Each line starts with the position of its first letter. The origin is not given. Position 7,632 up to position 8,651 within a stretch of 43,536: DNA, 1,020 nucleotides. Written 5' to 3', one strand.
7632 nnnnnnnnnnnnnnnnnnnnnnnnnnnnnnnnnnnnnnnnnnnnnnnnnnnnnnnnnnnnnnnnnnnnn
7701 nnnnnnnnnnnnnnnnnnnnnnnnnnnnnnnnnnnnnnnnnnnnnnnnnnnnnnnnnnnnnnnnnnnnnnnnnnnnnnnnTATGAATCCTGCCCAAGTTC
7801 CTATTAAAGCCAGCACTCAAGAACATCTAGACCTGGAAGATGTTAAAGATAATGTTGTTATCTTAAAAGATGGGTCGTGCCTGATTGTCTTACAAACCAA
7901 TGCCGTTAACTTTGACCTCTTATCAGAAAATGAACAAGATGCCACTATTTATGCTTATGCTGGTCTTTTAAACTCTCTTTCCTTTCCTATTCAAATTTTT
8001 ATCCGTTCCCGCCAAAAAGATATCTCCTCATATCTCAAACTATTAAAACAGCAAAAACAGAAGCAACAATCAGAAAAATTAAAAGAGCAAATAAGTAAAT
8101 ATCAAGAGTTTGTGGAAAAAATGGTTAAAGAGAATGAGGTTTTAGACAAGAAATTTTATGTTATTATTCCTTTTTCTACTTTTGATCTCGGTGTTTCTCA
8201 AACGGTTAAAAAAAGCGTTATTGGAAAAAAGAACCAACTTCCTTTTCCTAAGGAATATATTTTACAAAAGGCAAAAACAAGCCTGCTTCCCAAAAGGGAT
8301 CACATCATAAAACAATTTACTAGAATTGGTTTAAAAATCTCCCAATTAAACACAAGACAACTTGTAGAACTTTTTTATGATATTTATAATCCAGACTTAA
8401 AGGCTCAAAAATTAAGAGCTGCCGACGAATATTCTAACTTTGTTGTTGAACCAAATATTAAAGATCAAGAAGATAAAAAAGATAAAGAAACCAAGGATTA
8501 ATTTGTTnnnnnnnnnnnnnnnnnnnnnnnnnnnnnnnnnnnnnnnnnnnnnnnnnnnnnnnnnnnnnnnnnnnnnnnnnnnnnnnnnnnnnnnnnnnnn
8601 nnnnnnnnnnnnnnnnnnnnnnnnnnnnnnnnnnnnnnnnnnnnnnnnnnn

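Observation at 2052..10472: Minimal Gram-positive-type T4SS-like module without relaxase or coupling protein, abutting dnaN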

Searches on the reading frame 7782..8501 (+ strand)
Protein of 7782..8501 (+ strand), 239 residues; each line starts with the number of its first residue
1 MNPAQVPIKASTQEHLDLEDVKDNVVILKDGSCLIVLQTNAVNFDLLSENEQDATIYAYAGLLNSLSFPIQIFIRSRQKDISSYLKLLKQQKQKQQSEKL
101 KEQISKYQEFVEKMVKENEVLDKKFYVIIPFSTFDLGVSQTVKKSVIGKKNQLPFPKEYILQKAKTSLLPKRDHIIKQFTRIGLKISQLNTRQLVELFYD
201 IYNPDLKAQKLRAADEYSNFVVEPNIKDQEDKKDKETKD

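Call 4: search_protein_families(library=pfam, proteins=[window:7782-8501:+], max_evalue=0.1)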
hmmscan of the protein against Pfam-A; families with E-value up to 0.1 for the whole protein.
window:7782-8501:+ (239 aa): 2 families
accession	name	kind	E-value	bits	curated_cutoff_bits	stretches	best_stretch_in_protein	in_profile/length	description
PF21237.2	Pus10_N_euk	-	0.0039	17.4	26.5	1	33-139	4-105/175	Eukaryotic Pus10, N-terminal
PF06852.18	DUF1248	-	0.0049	16.8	22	1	24-162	48-176/181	Protein of unknown function (DUF1248)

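Call 5: search_protein_families(library=ncbifam, proteins=[window:7782-8501:+], max_evalue=0.1)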
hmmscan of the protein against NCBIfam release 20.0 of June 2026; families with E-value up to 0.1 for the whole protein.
window:7782-8501:+ (239 aa): 5 families
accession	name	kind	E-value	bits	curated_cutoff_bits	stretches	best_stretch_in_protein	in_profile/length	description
NF045975.1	VirB4_plasma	equivalog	1.7e-09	36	590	1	17-219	109-292/894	Mbov_0397 family ICE element conjugal transfer ATPase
NF041427.1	TrsD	subfamily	5.5e-05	23.1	200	1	21-129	24-142/201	TrsD/TraD family conjugative transfer protein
NF045971.1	conju_CD1110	equivalog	0.0002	19.8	325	1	35-132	25-122/752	VirB4-like conjugal transfer ATPase, CD1110 family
NF010535.0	PRK13923.1-3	equivalog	0.013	15.4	257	1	80-126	108-158/193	sporulation-specific transcriptional regulator GerR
NF010427.0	PRK13853.1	equivalog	0.024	12.5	957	1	19-65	20-66/789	type IV secretion system protein VirB4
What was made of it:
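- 7782..8501 (+): TrsD-like protein, 239 aa. It is the separately encoded N-terminal domain of VirB4. NCBIfam hits: VirB4_plasma model positions 109-292 (E 1.7e-9), TrsD/TraD (E 5.5e-5) and CD1110 positions 25-122 (call 5).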

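Call 29: search_solved_structures(query=window:7782-8501:+, max_evalue=1)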
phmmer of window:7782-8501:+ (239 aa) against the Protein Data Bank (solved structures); distinct sequences matched with E-value up to 1: 2.
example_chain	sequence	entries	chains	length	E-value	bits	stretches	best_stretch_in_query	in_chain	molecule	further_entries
2dnx_A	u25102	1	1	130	0.54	13.2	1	83-139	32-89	Syntaxin-12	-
9gn3_A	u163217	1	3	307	0.78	12.6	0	69-138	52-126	Regulatory protein MsrR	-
